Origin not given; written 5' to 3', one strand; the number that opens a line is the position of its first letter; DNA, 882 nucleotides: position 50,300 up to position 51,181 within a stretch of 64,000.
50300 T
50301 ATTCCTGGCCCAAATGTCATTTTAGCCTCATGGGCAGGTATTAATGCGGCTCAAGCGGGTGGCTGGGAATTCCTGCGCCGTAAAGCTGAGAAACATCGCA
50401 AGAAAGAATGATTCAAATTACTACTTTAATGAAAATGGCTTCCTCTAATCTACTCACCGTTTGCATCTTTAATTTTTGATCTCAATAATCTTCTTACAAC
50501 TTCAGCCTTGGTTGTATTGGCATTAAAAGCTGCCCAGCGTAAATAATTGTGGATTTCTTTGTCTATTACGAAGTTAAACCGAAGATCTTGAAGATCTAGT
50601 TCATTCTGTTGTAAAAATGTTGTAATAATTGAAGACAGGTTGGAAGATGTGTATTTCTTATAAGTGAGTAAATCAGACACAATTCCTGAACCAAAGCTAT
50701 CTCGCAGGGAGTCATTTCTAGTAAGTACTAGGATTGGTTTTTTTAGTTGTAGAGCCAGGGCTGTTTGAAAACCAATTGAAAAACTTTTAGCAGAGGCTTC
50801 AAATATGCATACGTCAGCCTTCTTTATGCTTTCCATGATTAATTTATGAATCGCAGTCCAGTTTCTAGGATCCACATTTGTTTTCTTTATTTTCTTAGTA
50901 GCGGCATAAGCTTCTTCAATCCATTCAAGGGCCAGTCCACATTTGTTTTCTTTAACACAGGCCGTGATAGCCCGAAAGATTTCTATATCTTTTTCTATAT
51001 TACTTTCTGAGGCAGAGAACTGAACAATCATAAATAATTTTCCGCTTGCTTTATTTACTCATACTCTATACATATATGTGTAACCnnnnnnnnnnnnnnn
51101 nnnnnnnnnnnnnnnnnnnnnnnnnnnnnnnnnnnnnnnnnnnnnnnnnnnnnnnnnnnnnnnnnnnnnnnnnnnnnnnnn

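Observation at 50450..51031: NDT/SLOG-like domain fused to a ribbon-helix-helix tail: a candidate ligand-sensing transcriptional regulator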

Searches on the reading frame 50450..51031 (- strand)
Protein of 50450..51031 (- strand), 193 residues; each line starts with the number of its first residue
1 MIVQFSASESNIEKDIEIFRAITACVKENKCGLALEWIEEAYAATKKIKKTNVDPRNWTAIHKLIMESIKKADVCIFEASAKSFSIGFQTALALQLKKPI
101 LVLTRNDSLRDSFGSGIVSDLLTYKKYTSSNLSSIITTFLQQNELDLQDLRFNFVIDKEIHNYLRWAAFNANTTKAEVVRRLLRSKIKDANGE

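Call 3: search_protein_families(library=pfam, proteins=[window:50450-51031:-], max_evalue=1)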
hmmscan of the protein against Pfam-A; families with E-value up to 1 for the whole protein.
window:50450-51031:- (193 aa): 1 family
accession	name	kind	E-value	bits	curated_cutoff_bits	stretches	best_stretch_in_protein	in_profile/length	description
PF10593.14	Z1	-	0.091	12.8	25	1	9-90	39-122/228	Z1 domain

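Call 4: search_protein_families(library=ncbifam, proteins=[window:50450-51031:-], max_evalue=1)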
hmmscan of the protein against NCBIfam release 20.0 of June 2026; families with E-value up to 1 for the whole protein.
window:50450-51031:- (193 aa): 0 families

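Call 5: search_solved_structures(query=window:50450-51031:-, max_evalue=10, show_alignments=3)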
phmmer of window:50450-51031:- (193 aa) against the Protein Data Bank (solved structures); distinct sequences matched with E-value up to 10: 14.
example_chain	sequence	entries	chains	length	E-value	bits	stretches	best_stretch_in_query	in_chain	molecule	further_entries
2klh_A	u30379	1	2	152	0.015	18.3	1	61-109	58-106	c-Myc-responsive protein Rcl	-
5gzu_A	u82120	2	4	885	0.017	18.2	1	21-70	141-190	Chitinase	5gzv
4fyh_A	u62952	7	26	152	0.027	17.5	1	61-109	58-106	Deoxyribonucleoside 5'-monophosphate N-glycosidase | 2'-deoxynucleoside 5'-phosphate N-hydrolase 1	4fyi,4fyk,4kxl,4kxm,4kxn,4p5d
5gzt_B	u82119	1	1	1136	0.029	17.4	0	21-70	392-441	Chitinase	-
2khz_A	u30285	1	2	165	0.032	17.3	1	61-109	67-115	c-Myc-responsive protein Rcl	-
8qhq_A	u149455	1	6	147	0.061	16.4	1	60-109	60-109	2'-deoxynucleoside 5'-phosphate N-hydrolase 1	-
8rpt_B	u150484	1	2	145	0.084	15.9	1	60-109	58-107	2'-deoxynucleoside 5'-phosphate N-hydrolase 1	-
9i3q_A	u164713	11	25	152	0.16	15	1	60-110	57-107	5-hydroxymethyl-dUMP N-hydrolase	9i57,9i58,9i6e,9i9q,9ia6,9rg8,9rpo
8rps_C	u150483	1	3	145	0.16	15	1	60-109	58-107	2'-deoxynucleoside 5'-phosphate N-hydrolase 1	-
9da1_A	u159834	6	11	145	0.16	15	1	60-109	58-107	5-hydroxymethyl-dUMP N-hydrolase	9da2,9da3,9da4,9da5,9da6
8os9_A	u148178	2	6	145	0.16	15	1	60-109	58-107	2'-deoxynucleoside 5'-phosphate N-hydrolase 1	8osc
8rqd_C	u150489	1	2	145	0.16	15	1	60-109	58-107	2'-deoxynucleoside 5'-phosphate N-hydrolase 1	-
4p5e_A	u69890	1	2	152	0.16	15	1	60-110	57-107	2'-deoxynucleoside 5'-phosphate N-hydrolase 1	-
8qhr_A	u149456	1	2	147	0.17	14.9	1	60-109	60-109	2'-deoxynucleoside 5'-phosphate N-hydrolase 1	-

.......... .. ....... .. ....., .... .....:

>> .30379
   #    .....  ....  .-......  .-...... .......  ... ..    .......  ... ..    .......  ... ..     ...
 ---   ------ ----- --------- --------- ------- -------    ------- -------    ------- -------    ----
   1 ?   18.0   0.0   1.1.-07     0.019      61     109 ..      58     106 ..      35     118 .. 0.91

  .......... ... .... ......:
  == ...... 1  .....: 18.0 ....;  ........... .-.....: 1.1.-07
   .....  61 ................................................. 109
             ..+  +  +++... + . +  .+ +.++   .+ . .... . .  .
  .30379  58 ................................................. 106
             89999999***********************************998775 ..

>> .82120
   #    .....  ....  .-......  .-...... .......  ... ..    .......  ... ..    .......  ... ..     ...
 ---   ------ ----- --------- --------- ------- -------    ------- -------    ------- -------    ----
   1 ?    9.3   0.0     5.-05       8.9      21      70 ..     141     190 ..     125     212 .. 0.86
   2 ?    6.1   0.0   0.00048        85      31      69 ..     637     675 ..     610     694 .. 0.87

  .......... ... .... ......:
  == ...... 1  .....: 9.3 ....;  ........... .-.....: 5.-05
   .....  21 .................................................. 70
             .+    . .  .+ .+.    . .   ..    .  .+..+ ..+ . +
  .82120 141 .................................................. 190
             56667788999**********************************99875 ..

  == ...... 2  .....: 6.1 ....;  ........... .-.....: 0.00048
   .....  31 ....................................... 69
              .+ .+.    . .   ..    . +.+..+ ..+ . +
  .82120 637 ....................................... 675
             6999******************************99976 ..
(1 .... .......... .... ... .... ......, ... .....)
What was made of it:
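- On Nucleoside 2-deoxyribosyltransferase superfamily, DNPH1/Rcl type (PF05014): The window sequence alone is sub-threshold (calls 3, 5).
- Checked: NDT-like N-domain: the single sequence gives only weak Rcl/DNPH1 hits (E=0.015, call 5) and no Pfam hit (call 3).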

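Call 6: find_homologous_proteins(query=window:50450-51031:-, max_evalue=0.001)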
Query window:50450-51031:- (193 aa): 18 proteins with E <= 0.001 among 220 candidates.
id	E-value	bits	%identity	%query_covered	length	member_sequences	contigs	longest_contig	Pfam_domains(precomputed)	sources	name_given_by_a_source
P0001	3.6e-119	413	100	100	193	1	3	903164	-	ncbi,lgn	-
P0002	1.9e-86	306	72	99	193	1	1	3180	-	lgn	-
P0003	4.3e-78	279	65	100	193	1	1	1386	-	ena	-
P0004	4.2e-72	260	62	98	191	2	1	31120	-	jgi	jgi:hypothetical protein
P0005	8.4e-69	249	58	100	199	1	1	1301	-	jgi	jgi:hypothetical protein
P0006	2.7e-68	247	60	99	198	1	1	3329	-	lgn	-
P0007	3.1e-63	231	58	99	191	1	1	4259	-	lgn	-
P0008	2.0e-40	156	43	97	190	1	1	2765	-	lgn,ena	-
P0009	1.8e-38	150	43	99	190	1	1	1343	-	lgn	-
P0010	2.4e-36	143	43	97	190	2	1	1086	-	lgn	-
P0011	4.9e-36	142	42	97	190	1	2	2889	PF05014.22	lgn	-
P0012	2.9e-34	136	40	98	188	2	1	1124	PF05014.22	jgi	jgi:hypothetical protein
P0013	8.3e-33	132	41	97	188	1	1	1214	-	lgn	-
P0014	1.3e-28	118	41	78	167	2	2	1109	-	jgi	jgi:hypothetical protein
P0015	1.0e-25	108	37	98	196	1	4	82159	-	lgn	-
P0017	2.6e-23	101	46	63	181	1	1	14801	-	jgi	jgi:hypothetical protein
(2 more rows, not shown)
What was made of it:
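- Checked: There are 18 full-length homologues in the word-indexed search (call 6).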

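Call 10: find_encoding_contigs(protein=P0004, flank=8000, max_places=3)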
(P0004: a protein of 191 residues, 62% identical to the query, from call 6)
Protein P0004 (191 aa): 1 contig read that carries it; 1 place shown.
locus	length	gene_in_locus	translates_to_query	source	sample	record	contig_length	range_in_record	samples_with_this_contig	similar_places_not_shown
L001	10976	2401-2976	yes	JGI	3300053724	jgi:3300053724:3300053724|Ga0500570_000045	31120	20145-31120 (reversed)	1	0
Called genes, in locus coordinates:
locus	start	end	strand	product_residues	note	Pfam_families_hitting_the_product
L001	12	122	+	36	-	PF00338:Ribosomal_S10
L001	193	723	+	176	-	PF01928:CYTH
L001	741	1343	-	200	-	PF00625:Guanylate_kin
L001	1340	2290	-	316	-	-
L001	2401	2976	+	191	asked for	-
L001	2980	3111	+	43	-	PF00338:Ribosomal_S10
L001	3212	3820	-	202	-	-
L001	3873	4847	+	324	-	PF00188:CAP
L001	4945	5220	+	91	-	-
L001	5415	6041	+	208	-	PF00297:Ribosomal_L3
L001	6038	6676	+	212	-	PF00573:Ribosomal_L4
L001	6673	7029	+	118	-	PF00276:Ribosomal_L23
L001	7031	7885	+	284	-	PF00181:Ribosomal_L2_N, PF03947:Ribosomal_L2_C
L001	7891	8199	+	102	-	-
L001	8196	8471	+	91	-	PF00203:Ribosomal_S19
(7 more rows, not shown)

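Call 11: find_encoding_contigs(protein=P0015, flank=8000, max_places=3)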
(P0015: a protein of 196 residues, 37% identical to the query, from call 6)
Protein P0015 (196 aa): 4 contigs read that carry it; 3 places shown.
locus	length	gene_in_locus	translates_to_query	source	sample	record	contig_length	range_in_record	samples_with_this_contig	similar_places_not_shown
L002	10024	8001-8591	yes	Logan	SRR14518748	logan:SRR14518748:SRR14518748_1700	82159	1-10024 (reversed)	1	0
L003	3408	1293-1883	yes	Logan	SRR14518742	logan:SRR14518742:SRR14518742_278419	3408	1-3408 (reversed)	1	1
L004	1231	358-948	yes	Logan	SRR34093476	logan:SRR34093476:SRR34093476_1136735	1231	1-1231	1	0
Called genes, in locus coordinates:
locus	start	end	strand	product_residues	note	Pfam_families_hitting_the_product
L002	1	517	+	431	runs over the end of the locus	PF01018:GTP1_OBG, PF01926:MMR_HSR1, PF02421:FeoB_N, PF09269:DUF1967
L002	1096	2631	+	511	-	PF00929:RNase_T, PF08411:ExoI_SH3, PF26016:ExoI_C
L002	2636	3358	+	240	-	PF09335:VTT_dom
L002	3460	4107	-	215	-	-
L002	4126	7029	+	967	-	PF03193:RsgA_GTPase (faint), PF00005:ABC_tran (faint), PF02463:SMC_N (faint), PF13191:AAA_16 (faint), PF13401:AAA_22 (faint), PF13555:AAA_29 (faint), PF17760:UvrA_inter, PF17755:UvrA_DNA-bind, +2 more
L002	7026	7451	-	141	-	-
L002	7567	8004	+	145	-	-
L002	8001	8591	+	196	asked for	-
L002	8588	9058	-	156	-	-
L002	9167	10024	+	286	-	?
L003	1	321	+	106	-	?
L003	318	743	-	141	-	-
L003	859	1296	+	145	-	-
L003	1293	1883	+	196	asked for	-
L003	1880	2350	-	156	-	-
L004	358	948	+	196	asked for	-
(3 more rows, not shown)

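Call 12: find_encoding_contigs(protein=P0017, flank=8000, max_places=3)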
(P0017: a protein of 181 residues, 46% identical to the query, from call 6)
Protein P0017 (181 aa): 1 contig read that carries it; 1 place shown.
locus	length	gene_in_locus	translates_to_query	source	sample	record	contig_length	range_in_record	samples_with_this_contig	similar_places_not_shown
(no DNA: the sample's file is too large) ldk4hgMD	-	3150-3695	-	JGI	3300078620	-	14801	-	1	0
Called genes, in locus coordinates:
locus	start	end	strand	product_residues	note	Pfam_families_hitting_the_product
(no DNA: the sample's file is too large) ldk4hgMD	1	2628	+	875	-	?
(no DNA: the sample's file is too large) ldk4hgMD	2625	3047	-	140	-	PF00293:NUDIX (weak)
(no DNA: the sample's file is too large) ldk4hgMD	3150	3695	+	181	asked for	-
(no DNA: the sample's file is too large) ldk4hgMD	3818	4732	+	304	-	-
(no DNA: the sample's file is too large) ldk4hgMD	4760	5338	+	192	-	-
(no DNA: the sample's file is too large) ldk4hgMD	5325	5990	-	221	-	PF09335:VTT_dom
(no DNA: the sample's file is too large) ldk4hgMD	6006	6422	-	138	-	PF00903:Glyoxalase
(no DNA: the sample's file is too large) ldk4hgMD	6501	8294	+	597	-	PF02922:CBM_48, PF00128:Alpha-amylase, PF02806:Alpha-amylase_C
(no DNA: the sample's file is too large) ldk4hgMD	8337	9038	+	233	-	PF01386:Ribosomal_L25p, PF14693:Ribosomal_TL5_C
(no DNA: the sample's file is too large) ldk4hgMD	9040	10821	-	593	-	PF00664:ABC_membrane, PF02463:SMC_N, PF00005:ABC_tran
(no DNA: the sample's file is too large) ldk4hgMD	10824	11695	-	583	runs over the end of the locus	PF00664:ABC_membrane, PF02463:SMC_N, PF00005:ABC_tran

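Call 14: search_protein_representatives(protein=window:50450-51031:-)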
Query: 193 residues. Proteins with E-value up to 0.001 (for the whole library): 812; up to 1e-10: 201; up to 1e-30: 12. The best 150 are listed.
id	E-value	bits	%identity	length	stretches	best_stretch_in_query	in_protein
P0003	1.4e-78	279.0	65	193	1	1-193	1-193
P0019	6.8e-38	146.5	42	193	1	1-191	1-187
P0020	7.5e-35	136.6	36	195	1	4-188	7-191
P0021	2.2e-34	135.1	37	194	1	1-187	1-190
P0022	3.2e-34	134.5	37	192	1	1-191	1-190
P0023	6.3e-34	133.6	41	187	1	1-188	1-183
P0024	1.3e-33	132.5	38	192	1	1-185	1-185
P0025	1.8e-33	132.1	41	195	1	2-187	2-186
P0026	4.2e-32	127.6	39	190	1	1-186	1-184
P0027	1.0e-31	126.4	38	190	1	3-188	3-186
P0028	1.1e-31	126.3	41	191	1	1-184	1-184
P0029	1.2e-31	126.2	38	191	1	1-188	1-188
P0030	2.4e-30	121.9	37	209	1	1-188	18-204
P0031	1.9e-29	119.0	35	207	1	2-187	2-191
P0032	4.4e-29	117.8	37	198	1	4-187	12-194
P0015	3.3e-26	108.4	38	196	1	10-188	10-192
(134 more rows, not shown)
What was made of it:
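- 50450..51031 (-): Gene for the 193-aa DNPH1-like/RHH fusion protein. Homologues in calls 6 and 14.
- Checked: The exhaustive phmmer search gives 812 50%-identity clusters at E<=1e-3, of which 201 are at <=1e-10 and almost all are about 190 aa (call 14).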

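Call 20: search_solved_structures(query=A2, max_evalue=1, show_alignments=4)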
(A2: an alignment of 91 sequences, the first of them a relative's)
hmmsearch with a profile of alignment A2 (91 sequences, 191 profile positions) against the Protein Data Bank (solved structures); distinct sequences matched with E-value up to 1: 19.
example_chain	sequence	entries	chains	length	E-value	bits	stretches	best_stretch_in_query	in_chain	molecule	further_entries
4fyh_A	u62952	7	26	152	3.7e-17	65.7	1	3-143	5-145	Deoxyribonucleoside 5'-monophosphate N-glycosidase | 2'-deoxynucleoside 5'-phosphate N-hydrolase 1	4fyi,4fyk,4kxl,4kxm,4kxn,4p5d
2klh_A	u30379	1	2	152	9.8e-17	64.3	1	3-143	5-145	c-Myc-responsive protein Rcl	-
2khz_A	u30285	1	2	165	1.8e-16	63.5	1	2-142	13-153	c-Myc-responsive protein Rcl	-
8qhq_A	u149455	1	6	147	1.7e-14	57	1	3-139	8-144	2'-deoxynucleoside 5'-phosphate N-hydrolase 1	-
8rps_C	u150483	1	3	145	1.8e-14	57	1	3-139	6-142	2'-deoxynucleoside 5'-phosphate N-hydrolase 1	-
9i3q_A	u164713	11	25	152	4e-14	55.8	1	3-141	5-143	5-hydroxymethyl-dUMP N-hydrolase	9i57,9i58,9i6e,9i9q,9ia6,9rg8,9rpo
8rpt_B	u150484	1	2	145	4.8e-14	55.6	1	3-139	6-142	2'-deoxynucleoside 5'-phosphate N-hydrolase 1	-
4p5e_A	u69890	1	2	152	4.8e-14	55.5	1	3-140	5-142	2'-deoxynucleoside 5'-phosphate N-hydrolase 1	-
8qhr_A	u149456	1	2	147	5.7e-14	55.3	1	3-139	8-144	2'-deoxynucleoside 5'-phosphate N-hydrolase 1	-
9da1_A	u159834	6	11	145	6.7e-14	55.1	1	3-139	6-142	5-hydroxymethyl-dUMP N-hydrolase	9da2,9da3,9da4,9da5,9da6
8os9_A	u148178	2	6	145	6.7e-14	55.1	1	3-139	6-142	2'-deoxynucleoside 5'-phosphate N-hydrolase 1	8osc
8rqd_C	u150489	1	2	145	1.3e-13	54.2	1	4-139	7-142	2'-deoxynucleoside 5'-phosphate N-hydrolase 1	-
2a0k_A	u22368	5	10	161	2.4e-05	27.2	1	51-123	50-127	Nucleoside 2-deoxyribosyltransferase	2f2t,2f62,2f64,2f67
8fz9_A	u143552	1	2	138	0.11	15.3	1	51-133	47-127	TIR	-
1xrx_A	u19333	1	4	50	0.16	14.7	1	154-185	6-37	SeqA protein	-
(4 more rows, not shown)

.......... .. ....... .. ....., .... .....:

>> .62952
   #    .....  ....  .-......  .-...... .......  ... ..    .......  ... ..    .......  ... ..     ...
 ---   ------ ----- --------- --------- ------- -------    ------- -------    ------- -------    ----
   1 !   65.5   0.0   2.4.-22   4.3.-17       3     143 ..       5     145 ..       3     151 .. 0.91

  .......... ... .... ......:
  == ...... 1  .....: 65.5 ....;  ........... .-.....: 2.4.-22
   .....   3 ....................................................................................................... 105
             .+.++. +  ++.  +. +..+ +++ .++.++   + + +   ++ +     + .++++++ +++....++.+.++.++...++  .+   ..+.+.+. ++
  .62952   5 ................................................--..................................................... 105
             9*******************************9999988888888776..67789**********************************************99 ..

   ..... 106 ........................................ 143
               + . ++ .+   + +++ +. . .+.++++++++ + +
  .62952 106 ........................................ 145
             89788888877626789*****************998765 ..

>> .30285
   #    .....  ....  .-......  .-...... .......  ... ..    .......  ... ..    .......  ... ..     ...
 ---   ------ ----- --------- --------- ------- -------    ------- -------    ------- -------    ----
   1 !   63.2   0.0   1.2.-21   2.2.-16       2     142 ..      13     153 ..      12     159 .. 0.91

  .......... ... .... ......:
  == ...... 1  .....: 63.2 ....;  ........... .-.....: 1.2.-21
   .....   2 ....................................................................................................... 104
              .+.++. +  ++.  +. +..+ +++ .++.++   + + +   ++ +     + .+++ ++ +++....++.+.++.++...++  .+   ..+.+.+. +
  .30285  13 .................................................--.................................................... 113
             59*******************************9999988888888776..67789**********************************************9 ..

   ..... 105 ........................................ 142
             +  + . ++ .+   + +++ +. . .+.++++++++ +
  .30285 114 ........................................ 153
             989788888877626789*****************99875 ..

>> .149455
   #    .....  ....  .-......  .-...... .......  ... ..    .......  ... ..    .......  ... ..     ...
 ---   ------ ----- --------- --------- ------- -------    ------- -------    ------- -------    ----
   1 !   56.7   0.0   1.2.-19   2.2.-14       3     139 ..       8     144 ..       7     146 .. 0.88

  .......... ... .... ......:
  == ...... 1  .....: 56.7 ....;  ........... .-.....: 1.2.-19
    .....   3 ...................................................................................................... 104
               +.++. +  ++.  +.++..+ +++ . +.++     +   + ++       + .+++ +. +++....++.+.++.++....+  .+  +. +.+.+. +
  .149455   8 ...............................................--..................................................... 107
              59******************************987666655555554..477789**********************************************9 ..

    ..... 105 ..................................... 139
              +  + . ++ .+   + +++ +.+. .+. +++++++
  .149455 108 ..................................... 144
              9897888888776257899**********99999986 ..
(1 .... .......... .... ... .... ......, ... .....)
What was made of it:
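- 50606..51031 (-): N-terminal domain (aa 1-142): Rossmann-like, DNPH1/Rcl-type nucleoside 2-deoxyribosyltransferase-superfamily domain, predicted to be catalytically dead. Family profile vs PDB gives DNPH1/Rcl at E=3.7e-17 (call 20).
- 50765..50767 (-): Codon of Q89, the position of the DNPH1 nucleophile Glu (E93 in rat, E104 in human). Alignments in calls 5 and 20.
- On Nucleoside 2-deoxyribosyltransferase superfamily, DNPH1/Rcl type (PF05014): Family profile vs DNPH1/Rcl gives E=3.7e-17 over 141 positions (call 20). Q89 in the window protein (calls 5, 20).
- Checked: The 91-sequence family profile hits DNPH1/Rcl at E=3.7e-17 over positions 3-143 (call 20). Q89 (codon 50765-50767) aligns with the Glu of GYELG (calls 5, 20).
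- In the window protein all three catalytic positions are non-catalytic (Q4, I65, Q89; calls 5, 20).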

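Call 21: search_protein_families(library=padloc, proteins=[window:50450-51031:-], max_evalue=1)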
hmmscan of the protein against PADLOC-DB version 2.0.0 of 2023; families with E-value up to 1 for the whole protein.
window:50450-51031:- (193 aa): 0 families

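Call 22: search_protein_families(library=phrogs, proteins=[window:50450-51031:-], max_evalue=1)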
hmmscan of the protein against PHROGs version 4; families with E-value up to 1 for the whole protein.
window:50450-51031:- (193 aa): 2 families
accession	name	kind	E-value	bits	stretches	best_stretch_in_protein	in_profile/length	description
phrog_876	-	transcription regulation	0.079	13.5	1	151-183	69-101/239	transcriptional repressor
phrog_10506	-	unknown function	0.15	13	1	141-183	131-173/205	-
